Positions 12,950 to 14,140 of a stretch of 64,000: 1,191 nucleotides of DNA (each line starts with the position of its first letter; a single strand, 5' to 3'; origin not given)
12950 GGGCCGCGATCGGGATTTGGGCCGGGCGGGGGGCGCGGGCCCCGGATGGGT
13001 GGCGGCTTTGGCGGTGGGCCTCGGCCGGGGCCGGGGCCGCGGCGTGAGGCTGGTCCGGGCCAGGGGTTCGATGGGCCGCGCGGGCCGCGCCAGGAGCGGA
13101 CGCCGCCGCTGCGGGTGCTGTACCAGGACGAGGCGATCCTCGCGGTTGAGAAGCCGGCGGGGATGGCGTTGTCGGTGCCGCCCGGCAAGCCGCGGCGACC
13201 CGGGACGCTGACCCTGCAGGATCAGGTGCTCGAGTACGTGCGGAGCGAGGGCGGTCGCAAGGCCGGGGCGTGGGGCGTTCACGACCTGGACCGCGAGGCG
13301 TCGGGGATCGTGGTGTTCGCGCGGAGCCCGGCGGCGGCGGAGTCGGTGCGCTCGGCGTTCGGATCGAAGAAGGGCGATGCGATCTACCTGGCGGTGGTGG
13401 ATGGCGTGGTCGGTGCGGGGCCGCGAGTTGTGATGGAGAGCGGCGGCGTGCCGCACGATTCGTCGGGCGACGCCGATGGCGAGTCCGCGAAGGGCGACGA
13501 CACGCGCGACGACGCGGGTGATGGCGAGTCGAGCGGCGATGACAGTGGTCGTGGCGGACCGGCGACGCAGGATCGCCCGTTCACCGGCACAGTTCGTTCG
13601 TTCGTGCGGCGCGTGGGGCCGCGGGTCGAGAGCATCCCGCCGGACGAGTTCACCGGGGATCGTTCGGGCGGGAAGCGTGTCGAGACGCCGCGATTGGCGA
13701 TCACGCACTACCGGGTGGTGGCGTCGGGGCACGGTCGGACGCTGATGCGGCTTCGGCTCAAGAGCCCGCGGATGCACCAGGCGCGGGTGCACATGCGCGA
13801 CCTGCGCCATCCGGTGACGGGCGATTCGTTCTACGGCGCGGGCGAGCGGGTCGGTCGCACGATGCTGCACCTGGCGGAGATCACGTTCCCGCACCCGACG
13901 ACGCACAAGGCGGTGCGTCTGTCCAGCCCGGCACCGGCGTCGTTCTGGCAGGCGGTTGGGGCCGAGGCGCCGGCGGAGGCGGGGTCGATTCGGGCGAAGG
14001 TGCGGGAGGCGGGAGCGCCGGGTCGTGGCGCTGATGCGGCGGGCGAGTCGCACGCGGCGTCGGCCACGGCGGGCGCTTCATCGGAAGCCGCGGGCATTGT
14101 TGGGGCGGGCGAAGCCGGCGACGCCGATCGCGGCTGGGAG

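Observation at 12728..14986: Triple fusion: RGG/GAR-like low-complexity region, RluA pseudouridine synthase and SAM methyltransferase in one ORF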

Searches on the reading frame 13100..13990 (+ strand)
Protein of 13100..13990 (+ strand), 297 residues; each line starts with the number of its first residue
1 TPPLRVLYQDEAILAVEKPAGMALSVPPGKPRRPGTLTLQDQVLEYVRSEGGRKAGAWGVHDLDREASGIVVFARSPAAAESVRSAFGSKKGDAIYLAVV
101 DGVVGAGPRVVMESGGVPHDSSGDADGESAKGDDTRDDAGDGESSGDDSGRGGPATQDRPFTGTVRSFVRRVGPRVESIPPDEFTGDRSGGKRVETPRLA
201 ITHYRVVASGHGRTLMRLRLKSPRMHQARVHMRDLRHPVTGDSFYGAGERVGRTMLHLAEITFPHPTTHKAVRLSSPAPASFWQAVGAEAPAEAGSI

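Call 40: search_solved_structures(query=window:13100-13990:+, max_evalue=0.001, show_alignments=2)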
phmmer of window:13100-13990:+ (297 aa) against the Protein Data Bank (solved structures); distinct sequences matched with E-value up to 0.001: 10.
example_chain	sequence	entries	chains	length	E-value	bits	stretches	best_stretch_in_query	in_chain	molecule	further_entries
11wx_A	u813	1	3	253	1.8e-17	67.1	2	4-120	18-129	Pseudouridine synthase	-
2i82_A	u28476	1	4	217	3.8e-15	59.5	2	195-278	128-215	Ribosomal large subunit pseudouridine synthase A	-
1qyu_A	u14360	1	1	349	6.8e-14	55.3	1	199-251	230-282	Ribosomal large subunit pseudouridine synthase D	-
1prz_A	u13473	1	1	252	1e-13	54.8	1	198-250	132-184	Ribosomal large subunit pseudouridine synthase D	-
1v9f_A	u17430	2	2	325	3e-13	53.2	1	199-250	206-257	Ribosomal large subunit pseudouridine synthase D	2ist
7bl5_7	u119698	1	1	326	3e-13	53.2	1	199-250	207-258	Ribosomal large subunit pseudouridine synthase D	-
1xpi_A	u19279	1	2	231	9e-10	41.8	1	202-279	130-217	Ribosomal large subunit pseudouridine synthase C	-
1v9k_A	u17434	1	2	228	1.5e-09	41.1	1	202-279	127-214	Ribosomal large subunit pseudouridine synthase C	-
5vbb_A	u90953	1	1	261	2.3e-07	33.9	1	190-279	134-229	RNA pseudouridylate synthase domain-containing protein 1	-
5uba_A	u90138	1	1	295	1.2e-05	28.2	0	192-255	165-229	RNA pseudouridylate synthase domain-containing protein 4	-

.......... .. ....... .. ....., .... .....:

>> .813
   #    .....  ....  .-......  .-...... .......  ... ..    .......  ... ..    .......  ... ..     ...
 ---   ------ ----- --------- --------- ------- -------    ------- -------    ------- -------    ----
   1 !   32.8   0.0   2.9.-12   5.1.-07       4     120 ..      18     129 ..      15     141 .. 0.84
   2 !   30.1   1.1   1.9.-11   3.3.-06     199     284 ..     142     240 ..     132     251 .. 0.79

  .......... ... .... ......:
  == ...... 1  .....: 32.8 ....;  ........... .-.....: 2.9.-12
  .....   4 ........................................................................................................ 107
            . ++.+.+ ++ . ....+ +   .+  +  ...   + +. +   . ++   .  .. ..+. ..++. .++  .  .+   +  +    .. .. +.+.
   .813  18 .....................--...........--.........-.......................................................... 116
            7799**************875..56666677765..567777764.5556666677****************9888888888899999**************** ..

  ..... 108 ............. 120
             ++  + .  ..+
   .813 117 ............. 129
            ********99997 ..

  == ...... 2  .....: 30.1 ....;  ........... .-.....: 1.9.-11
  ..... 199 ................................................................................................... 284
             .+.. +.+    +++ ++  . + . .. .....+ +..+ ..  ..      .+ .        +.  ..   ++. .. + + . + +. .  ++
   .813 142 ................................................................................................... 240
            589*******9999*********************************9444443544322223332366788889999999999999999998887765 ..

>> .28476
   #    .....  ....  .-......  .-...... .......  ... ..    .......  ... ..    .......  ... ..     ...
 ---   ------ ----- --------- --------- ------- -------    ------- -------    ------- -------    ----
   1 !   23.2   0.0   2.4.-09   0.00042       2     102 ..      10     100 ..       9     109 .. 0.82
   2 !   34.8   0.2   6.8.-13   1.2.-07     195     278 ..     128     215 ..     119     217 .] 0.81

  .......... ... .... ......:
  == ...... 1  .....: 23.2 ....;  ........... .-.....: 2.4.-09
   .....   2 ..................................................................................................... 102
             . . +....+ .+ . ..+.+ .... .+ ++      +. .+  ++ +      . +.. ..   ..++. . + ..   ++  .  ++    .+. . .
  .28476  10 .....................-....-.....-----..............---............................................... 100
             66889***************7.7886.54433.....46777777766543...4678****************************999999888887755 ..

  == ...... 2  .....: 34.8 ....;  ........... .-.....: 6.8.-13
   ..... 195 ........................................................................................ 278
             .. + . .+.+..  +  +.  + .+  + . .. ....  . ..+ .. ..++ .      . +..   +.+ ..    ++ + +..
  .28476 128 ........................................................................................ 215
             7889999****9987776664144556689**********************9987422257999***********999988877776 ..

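Call 68: find_homologous_proteins(query=window:13109-13987:+, max_evalue=1e-8)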
Query window:13109-13987:+ (293 aa): 12 proteins with E <= 1e-8 among 3004 candidates.
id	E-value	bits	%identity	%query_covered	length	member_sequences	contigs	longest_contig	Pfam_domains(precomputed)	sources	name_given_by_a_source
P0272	2.7e-23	101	38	36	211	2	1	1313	PF00849.28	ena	-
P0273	3.1e-21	94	31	95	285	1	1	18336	PF00849.28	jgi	jgi:23S rRNA pseudouridine1911/1915/1917 synthase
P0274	8.4e-20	90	27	95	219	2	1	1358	PF00849.28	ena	-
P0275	8.8e-20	90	31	95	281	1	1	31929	PF00849.28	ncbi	-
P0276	4.2e-18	84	37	37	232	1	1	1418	PF00849.28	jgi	jgi:23S rRNA pseudouridine1911/1915/1917 synthase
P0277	2.4e-15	75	47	29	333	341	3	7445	PF00849.28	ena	-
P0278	3.7e-15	74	47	29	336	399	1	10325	PF00849.28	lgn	-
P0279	4.3e-12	64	26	94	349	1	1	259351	PF00849.28,PF01479.31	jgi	jgi:23S rRNA pseudouridine1911/1915/1917 synthase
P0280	6.1e-12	64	25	94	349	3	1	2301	PF00849.28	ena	-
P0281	9.9e-12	63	28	93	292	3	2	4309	PF00849.28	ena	-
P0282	1.5e-11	62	37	28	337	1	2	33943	PF00849.28,PF01479.31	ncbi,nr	ncbi:MAG: RluA family pseudouridine synthase [Magnetococcales bacterium]|nr:RluA family pseudouridin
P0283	2.1e-9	55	42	24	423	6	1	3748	PF00849.28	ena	-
